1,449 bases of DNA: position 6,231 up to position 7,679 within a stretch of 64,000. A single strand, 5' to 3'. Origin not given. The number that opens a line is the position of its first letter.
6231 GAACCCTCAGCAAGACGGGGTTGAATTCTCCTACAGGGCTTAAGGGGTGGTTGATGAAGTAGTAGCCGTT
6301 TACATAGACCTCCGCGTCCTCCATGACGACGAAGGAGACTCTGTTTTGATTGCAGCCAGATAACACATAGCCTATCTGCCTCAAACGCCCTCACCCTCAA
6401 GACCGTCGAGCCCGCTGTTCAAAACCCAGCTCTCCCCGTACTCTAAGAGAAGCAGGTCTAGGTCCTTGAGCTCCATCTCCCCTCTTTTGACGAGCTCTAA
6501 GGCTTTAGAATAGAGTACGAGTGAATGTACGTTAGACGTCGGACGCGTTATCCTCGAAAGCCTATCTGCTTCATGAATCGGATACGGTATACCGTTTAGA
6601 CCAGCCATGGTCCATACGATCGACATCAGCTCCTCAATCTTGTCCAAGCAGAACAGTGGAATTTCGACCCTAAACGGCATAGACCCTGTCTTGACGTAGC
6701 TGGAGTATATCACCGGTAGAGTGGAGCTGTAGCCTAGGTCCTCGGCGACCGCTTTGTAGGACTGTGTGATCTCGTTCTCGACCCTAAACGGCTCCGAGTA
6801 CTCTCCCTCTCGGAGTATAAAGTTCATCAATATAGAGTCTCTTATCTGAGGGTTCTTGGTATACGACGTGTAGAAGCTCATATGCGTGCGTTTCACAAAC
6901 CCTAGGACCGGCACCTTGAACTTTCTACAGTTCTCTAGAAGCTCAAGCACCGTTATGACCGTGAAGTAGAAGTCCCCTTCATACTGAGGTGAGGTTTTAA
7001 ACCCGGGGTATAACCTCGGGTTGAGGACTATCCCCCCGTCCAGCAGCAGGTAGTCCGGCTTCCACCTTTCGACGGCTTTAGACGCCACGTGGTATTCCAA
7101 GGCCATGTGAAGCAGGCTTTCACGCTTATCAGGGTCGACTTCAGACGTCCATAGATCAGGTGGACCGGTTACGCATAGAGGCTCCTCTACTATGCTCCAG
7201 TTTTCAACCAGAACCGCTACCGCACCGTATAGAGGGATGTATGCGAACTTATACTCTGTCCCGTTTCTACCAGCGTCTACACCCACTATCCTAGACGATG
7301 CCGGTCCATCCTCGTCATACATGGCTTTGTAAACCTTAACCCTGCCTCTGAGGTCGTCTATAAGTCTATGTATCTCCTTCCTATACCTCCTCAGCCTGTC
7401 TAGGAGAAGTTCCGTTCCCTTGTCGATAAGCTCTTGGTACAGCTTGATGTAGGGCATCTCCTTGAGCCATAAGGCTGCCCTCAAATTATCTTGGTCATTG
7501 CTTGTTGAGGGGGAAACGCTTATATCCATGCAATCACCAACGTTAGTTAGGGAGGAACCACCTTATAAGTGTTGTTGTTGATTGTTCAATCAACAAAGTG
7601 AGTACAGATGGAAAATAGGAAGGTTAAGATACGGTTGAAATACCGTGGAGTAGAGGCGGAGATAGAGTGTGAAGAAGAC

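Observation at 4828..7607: Stand-alone nurA–herA pair (no mre11/rad50) with a perfect 22-bp palindromic operator in its promoter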

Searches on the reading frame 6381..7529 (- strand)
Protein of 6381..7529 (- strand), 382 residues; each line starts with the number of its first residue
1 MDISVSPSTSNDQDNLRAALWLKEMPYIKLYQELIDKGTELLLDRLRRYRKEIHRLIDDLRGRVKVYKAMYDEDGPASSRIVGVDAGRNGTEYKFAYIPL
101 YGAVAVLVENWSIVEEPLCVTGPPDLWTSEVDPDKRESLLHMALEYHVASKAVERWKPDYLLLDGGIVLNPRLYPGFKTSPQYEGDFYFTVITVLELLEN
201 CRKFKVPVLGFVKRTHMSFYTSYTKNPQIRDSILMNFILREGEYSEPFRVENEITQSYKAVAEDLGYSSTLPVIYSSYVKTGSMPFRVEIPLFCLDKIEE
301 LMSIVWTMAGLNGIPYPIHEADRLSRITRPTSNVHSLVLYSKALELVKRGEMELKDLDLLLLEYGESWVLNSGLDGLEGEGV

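Call 3: search_protein_families(library=pfam, proteins=[window:6381-7529:-], max_evalue=0.01)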
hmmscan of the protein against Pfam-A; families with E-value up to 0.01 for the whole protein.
window:6381-7529:- (382 aa): 1 family
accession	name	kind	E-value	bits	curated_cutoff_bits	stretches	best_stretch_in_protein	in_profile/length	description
PF09376.16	NurA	-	3.1e-19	69.9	21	1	81-327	3-254/254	NurA domain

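Call 5: search_protein_families(library=padloc, proteins=[window:6381-7529:-], max_evalue=0.01)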
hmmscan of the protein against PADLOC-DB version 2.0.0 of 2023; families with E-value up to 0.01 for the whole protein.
window:6381-7529:- (382 aa): 0 families

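Call 6: search_protein_families(library=ncbifam, proteins=[window:6381-7529:-], max_evalue=0.01)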
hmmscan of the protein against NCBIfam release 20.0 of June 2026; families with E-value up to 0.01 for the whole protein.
window:6381-7529:- (382 aa): 1 family
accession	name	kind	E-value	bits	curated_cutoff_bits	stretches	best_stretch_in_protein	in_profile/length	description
NF041033.1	NurA_Sulf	equivalog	0.0024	17.2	400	0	29-167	4-134/331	DNA double-strand break repair nuclease NurA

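Call 14: search_solved_structures(query=window:6381-7529:-, max_evalue=1, show_alignments=3)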
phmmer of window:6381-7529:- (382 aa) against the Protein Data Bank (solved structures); distinct sequences matched with E-value up to 1: 0.

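Call 17: find_homologous_proteins(query=window:6381-7529:-, max_evalue=0.001)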
Query window:6381-7529:- (382 aa): 34 proteins with E <= 0.001 among 6160 candidates.
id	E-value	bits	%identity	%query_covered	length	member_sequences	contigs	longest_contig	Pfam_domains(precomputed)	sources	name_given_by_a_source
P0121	4.7e-255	864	100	100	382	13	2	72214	PF09376.17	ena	-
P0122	1.5e-203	694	76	100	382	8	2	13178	PF09376.17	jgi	jgi:hypothetical protein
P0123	7.1e-203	692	76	100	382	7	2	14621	PF09376.17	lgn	-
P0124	7.9e-203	692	76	100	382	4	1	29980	PF09376.17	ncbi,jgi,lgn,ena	-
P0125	6.1e-198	676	75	97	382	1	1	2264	PF09376.17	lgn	-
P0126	4.4e-140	485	59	92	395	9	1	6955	PF09376.17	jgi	jgi:hypothetical protein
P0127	8.4e-139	481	56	93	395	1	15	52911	PF09376.17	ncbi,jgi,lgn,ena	-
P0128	4.9e-131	456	57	91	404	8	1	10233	PF09376.17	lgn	-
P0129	4.6e-130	452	55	92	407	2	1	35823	PF09376.17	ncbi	-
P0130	2.4e-128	447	55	91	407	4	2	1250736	PF09376.17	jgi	-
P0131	5.6e-126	439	56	91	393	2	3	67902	PF09376.17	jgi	-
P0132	8.6e-126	438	55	90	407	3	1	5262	PF09376.17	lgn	-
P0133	4.9e-125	436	54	91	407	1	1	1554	PF09376.17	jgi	jgi:hypothetical protein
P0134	5.5e-123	429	54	91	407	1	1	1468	PF09376.17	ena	-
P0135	4.3e-120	420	53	91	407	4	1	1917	PF09376.17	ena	-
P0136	4.9e-120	419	55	84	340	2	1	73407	PF09376.17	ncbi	ncbi:MAG: DNA double-strand break repair nuclease NurA [Candidatus Bathyarchaeia archaeon]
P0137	1.8e-119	418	53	89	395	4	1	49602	PF09376.17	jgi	-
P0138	3.3e-119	417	52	91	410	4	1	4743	PF09376.17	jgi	-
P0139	1.0e-116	408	50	91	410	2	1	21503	PF09376.17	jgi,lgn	-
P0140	1.3e-116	408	50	94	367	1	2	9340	PF09376.17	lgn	-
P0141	2.9e-116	407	50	92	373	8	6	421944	PF09376.17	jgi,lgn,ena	jgi:hypothetical protein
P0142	3.4e-116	407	52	90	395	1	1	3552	PF09376.17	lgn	-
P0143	2.0e-115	404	52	91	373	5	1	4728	PF09376.17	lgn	-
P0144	1.7e-113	398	50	92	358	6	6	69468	PF09376.17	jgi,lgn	-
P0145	3.2e-99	351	41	84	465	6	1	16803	PF09376.17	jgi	-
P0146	8.0e-95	336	50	83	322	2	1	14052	PF09376.17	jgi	jgi:hypothetical protein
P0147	6.4e-94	333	48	89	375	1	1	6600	PF09376.17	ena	-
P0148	1.4e-81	293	41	89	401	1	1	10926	PF09376.17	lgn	-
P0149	1.0e-80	290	42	91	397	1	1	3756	PF09376.17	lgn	-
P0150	1.6e-80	289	39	91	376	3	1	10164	PF09376.17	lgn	-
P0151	8.6e-80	287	40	90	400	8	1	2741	PF09376.17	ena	-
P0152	1.7e-78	283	39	91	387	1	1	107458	PF09376.17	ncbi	-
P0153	5.0e-69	251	38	92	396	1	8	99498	PF09376.17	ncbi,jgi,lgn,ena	ncbi:MAG: DNA double-strand break repair nuclease NurA [Candidatus Bathyarchaeia archaeon]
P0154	2.0e-7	49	27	65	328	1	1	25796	PF09376.17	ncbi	-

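Call 61: search_solved_structures(query=A2, max_evalue=1, show_alignments=2)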
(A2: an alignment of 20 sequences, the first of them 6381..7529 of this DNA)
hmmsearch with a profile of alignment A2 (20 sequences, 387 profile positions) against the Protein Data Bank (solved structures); distinct sequences matched with E-value up to 1: 1.
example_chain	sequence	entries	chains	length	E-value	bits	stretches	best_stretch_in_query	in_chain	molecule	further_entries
2ygk_A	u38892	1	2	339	1.9e-05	26.8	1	33-170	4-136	NURA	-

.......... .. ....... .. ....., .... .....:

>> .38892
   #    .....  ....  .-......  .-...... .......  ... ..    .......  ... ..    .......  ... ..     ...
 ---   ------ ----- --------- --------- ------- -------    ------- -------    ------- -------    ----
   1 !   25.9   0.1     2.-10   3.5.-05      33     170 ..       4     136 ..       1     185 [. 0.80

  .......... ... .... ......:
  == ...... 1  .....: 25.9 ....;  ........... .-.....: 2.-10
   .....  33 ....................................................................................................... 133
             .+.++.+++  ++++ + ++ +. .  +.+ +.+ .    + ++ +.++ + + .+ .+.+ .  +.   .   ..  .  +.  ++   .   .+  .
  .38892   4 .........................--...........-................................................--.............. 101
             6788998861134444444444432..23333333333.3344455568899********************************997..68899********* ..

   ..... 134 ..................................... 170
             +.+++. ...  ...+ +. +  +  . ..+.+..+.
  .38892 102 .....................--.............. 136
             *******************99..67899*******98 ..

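Call 68: predict_structure(alignment_id=A2)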
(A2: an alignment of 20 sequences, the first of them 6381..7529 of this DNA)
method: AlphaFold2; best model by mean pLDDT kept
length: 382 residues; sequences in the alignment: 20
mean_pLDDT: 83.0   pTM: 0.80
mean pLDDT of the five models: 83.0, 81.1, 80.4, 78.0, 75.6
residues with pLDDT >= 90: 199; 70-90: 117; 50-70: 20; < 50: 46
segments of 3 or more residues with pLDDT < 50: 1-27, 364-382
pLDDT, mean of each block of 10 residues (from residue 1): 30 36 47 73 79 86 91 96 92 80 96 94 83 90 97 98 96 88 94 98 98 89 77 92 97 95 95 98 95 98 97 94 80 71 84 79 48 35 28
secondary structure, 60 per line:
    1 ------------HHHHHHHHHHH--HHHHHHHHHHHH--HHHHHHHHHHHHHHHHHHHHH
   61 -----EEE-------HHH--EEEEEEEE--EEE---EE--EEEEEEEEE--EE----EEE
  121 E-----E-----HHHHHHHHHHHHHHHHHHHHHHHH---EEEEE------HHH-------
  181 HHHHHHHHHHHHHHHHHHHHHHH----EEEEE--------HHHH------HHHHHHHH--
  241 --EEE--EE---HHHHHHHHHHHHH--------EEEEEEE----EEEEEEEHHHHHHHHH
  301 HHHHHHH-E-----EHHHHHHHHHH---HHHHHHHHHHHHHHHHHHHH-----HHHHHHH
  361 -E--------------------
elements in order: H13-23 H26-37 H40-60 E66-68 E81-88 E91-93 E101-109 E118-121 H133-156 E160-164 H181-203 E208-212 H221-224 H231-238 E243-245 H253-265 E274-280 E285-291 H292-307 H316-325 H329-348 H354-360

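Call 73: fold_search(model_id=the predicted structure, library=pdb)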
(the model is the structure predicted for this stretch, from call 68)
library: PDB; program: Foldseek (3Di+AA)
matches with E <= 10: 1024; with E <= 0.001: 54
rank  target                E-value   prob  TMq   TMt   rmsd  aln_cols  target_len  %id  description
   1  2ygk_A                2.9e-12  1.00  0.61  0.72   5.1       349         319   15  Crystal structure of the NurA nuclease from Sulfolobus solfataricus (released 2011-12-14)
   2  9x1n_G                3.3e-11  1.00  0.54  0.52   7.5       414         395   12  The cryo-EM structure of HerA-NurA complex with ATPgammaS and dsDNA from Thermococcus kodakarensis (State 1) (released 2026-02-04)
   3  9x1l_G                4.6e-11  1.00  0.51  0.49   7.6       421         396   14  The cryo-EM structure of HerA-NurA complex with AMPPNP from Thermococcus kodakarensis (released 2026-02-04)
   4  9x1m_G                8.5e-11  1.00  0.56  0.54   7.3       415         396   13  The cryo-EM structure of HerA-NurA complex with AMPPNP and dsDNA from Thermococcus kodakarensis (released 2026-02-04)
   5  3taz_B                5.5e-09  1.00  0.48  0.43   8.3       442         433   12  Crystal structure of NurA bound to dAMP and manganese (released 2011-11-23)
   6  3tai_A                6.1e-09  1.00  0.49  0.44   8.9       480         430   12  Crystal structure of NurA (released 2011-11-23)
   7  3tai_B                6.5e-09  1.00  0.48  0.44   9.7       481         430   14  Crystal structure of NurA (released 2011-11-23)
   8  3tal_A                9.5e-09  1.00  0.48  0.44   9.7       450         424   13  Crystal structure of NurA with manganese (released 2011-11-23)
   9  3taz_A                9.5e-09  1.00  0.47  0.43   9.7       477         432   12  Crystal structure of NurA bound to dAMP and manganese (released 2011-11-23)
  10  3tal_B                8.3e-08  1.00  0.43  0.40   8.4       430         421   13  Crystal structure of NurA with manganese (released 2011-11-23)
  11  5aoy                  5.2e-07  1.00  0.34  0.50  12.9       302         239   13  Structure of mouse Endonuclease V (released 2016-05-04)
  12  6ozp_A                1.2e-06  1.00  0.33  0.47  13.1       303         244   14  Crystal structure of Mus musculus (Mm) Endonuclease V in complex with a 23mer RNA oligo containing an inosine after a  (released 2019-09-04)
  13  6ozs_A                1.4e-06  1.00  0.31  0.45  13.3       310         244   13  Crystal structure of Mus musculus (Mm) Endonuclease V in complex with a 23mer RNA oligo containing an inosine after a  (released 2019-09-04)
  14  6ozk_A                3.3e-06  1.00  0.32  0.46  13.0       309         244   14  Crystal structure of Mus musculus (Mm) Endonuclease V in complex with a 23mer RNA oligo containing an inosine after 68 (released 2019-09-04)
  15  6ozj_B                3.9e-06  1.00  0.33  0.47  13.2       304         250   14  Crystal structure of Mus musculus (Mm) Endonuclease V in complex with a 23mer RNA oligo containing an inosine in the a (released 2019-09-04)
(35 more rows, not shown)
